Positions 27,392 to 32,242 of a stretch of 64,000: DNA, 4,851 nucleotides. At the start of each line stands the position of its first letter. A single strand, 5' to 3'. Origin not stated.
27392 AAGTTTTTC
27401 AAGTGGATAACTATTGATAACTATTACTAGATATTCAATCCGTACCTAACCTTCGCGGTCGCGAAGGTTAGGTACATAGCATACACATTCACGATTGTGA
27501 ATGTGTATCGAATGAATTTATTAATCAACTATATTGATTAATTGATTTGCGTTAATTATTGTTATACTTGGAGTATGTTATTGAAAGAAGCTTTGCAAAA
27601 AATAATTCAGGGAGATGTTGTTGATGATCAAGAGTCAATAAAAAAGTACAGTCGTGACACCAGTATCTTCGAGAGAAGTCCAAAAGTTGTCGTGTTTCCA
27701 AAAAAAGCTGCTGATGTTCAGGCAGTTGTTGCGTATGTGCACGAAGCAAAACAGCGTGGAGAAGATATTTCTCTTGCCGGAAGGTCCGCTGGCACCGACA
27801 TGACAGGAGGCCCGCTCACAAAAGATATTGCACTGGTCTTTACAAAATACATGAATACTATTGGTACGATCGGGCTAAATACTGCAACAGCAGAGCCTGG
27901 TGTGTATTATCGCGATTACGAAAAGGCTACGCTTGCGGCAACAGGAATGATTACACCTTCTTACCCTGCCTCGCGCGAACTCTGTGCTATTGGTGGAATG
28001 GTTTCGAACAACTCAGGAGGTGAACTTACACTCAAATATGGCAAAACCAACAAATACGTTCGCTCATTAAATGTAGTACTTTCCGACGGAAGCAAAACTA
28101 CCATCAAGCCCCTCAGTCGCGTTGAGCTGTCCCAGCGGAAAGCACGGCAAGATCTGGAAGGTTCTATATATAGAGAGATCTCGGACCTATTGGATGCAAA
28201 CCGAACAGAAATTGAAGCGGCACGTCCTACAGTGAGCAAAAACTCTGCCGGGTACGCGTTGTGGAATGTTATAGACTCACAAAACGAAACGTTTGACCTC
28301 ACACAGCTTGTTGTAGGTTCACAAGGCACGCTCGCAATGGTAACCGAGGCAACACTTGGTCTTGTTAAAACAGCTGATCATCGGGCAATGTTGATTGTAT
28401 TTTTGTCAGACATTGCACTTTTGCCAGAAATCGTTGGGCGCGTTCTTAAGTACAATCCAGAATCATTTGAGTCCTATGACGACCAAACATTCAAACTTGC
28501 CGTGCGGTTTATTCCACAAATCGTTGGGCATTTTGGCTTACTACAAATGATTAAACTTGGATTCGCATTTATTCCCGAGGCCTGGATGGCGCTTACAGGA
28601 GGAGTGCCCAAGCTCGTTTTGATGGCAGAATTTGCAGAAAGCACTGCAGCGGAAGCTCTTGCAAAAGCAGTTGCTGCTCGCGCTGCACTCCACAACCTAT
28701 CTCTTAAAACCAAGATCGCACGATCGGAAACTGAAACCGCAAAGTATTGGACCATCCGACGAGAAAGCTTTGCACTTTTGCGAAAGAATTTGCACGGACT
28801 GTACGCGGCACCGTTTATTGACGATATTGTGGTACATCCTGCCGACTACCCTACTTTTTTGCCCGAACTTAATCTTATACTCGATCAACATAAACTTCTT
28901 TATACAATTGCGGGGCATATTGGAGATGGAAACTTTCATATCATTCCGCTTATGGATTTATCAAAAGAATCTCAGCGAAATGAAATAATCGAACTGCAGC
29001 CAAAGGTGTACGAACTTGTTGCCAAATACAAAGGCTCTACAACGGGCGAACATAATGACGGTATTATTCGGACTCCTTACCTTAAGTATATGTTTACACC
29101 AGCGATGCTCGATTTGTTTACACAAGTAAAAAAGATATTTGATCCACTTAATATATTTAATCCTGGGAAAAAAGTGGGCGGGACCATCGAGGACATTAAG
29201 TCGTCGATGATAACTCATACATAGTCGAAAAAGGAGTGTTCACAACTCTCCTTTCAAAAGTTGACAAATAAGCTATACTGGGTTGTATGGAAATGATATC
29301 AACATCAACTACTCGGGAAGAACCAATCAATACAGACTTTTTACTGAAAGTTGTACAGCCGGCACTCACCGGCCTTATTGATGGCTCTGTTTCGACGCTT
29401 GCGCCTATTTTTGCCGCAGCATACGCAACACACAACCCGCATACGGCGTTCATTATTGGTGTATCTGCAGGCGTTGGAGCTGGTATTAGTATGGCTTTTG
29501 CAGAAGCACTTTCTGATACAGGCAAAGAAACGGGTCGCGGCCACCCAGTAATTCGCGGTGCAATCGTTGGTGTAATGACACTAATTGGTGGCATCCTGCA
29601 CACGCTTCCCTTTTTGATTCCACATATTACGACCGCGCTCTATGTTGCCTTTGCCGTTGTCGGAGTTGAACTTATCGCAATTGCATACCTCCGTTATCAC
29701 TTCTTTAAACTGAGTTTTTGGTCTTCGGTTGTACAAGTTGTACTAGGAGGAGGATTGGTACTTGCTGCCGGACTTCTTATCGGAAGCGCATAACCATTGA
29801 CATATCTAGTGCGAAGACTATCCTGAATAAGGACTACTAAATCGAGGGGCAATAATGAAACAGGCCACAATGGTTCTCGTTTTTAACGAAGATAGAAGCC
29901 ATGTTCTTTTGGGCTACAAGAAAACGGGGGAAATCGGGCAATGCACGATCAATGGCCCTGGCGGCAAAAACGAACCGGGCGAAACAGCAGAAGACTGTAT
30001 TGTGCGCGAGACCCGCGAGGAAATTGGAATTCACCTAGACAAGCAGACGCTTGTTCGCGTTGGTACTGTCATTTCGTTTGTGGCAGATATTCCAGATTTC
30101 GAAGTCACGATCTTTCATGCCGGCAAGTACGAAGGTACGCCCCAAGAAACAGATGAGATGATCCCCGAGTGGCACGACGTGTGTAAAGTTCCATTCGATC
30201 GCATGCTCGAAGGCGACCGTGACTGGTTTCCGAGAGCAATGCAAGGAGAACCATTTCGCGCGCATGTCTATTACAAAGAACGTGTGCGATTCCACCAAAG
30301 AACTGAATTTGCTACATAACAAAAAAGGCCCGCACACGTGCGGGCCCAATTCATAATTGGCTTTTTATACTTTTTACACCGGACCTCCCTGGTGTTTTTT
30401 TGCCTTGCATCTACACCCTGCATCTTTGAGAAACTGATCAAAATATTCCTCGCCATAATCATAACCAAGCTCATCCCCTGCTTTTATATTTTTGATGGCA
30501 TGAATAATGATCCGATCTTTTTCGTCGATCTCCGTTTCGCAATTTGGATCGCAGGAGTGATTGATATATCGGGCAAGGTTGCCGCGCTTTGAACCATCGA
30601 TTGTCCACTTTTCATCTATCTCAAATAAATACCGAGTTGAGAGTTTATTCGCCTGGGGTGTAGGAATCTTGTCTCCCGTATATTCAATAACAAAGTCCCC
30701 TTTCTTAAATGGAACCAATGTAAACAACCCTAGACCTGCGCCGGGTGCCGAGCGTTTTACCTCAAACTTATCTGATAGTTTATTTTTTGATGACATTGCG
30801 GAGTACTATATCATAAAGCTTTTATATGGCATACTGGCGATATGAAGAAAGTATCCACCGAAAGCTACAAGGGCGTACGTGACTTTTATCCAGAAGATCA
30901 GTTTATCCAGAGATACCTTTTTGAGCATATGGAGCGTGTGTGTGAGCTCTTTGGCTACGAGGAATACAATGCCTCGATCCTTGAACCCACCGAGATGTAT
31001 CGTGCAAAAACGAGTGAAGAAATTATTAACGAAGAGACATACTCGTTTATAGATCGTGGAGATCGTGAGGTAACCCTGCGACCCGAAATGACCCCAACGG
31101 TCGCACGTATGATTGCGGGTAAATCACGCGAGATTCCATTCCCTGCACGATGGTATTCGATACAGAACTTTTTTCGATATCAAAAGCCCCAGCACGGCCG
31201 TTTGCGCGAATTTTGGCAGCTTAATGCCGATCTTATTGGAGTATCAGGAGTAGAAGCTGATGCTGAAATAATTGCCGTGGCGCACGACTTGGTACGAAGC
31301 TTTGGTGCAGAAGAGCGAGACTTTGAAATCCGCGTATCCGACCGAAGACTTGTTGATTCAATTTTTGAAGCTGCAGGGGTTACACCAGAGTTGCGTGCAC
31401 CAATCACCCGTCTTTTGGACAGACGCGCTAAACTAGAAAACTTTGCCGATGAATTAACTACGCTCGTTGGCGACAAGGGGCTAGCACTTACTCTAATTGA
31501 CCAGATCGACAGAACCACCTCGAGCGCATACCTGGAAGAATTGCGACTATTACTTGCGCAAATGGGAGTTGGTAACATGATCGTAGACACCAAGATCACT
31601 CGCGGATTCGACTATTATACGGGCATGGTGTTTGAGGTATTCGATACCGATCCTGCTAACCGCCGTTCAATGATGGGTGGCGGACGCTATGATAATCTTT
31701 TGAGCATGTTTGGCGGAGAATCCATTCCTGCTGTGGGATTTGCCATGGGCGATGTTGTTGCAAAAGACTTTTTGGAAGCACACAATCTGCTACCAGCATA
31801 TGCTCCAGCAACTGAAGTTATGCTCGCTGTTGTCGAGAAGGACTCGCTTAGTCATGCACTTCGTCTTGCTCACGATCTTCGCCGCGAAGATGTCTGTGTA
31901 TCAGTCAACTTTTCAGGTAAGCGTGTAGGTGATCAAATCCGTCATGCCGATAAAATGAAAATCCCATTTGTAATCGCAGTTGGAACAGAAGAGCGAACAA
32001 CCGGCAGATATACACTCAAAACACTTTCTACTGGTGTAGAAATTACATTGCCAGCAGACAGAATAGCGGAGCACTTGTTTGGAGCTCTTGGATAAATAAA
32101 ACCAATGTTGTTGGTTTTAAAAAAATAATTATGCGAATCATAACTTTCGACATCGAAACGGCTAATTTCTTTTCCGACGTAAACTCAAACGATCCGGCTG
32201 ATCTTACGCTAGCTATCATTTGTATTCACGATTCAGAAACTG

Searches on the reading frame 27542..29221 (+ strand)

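Call 71: search_protein_families(library=pfam, proteins=[window:27542-29221:+], max_evalue=0.001)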
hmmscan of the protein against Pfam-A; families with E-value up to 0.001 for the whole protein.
window:27542-29221:+ (560 aa): 2 families
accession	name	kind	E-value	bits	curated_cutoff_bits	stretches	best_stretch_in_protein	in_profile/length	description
PF02913.24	FAD-oxidase_C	-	7.2e-42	144.2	21.2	1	281-543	5-247/248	FAD linked oxidases, C-terminal domain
PF01565.28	FAD_binding_4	-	2.5e-23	82.8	26.4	1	47-184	1-134/139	FAD binding domain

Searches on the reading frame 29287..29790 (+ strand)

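Call 71: search_protein_families(library=pfam, proteins=[window:29287-29790:+], max_evalue=0.001)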
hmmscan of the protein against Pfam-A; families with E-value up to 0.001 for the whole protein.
window:29287-29790:+ (168 aa): 1 family
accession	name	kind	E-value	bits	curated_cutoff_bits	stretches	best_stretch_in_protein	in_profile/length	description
PF01988.24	VIT1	-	6.9e-12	46.1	28.1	2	85-166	131-213/214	VIT family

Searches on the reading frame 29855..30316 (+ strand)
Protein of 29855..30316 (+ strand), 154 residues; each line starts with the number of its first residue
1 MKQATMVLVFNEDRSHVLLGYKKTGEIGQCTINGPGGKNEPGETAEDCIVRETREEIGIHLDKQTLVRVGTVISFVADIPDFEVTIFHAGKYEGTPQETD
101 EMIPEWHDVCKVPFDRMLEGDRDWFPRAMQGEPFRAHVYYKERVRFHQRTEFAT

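Call 71: search_protein_families(library=pfam, proteins=[window:29855-30316:+], max_evalue=0.001)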
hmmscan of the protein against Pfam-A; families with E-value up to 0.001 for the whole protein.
window:29855-30316:+ (154 aa): 1 family
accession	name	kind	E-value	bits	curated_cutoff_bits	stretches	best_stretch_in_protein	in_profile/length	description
PF00293.34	NUDIX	-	5.3e-13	49.6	21.1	1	4-126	5-132/134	NUDIX domain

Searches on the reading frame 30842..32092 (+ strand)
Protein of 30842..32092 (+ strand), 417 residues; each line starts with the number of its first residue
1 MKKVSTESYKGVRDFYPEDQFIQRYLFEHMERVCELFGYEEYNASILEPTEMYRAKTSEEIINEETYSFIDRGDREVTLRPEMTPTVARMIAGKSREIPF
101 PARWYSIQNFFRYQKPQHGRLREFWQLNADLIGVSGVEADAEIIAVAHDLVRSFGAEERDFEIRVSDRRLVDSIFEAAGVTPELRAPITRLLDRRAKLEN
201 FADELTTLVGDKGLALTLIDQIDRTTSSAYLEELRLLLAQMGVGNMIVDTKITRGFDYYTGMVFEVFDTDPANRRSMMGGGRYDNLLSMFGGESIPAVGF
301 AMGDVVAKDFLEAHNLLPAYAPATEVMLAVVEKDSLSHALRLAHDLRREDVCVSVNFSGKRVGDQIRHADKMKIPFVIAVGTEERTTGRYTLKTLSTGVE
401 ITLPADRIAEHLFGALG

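Call 71: search_protein_families(library=pfam, proteins=[window:30842-32092:+], max_evalue=0.001)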
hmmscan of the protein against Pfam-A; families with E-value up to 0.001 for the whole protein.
window:30842-32092:+ (417 aa): 4 families
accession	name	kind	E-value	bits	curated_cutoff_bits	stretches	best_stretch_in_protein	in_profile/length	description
PF13393.11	tRNA-synt_His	-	7.5e-49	167.1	25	1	11-302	1-303/308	Histidyl-tRNA synthetase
PF03129.25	HGTP_anticodon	-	8.7e-12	45.5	21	1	326-410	2-89/94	Anticodon binding domain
PF00587.30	tRNA-synt_2b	-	3.3e-09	37.5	29.3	1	67-270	1-124/179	tRNA synthetase class II core domain (G, H, P, S and T)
PF01409.25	tRNA-synt_2d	-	0.0004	20.4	19.8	1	40-159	46-158/246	tRNA synthetases class II core domain (F)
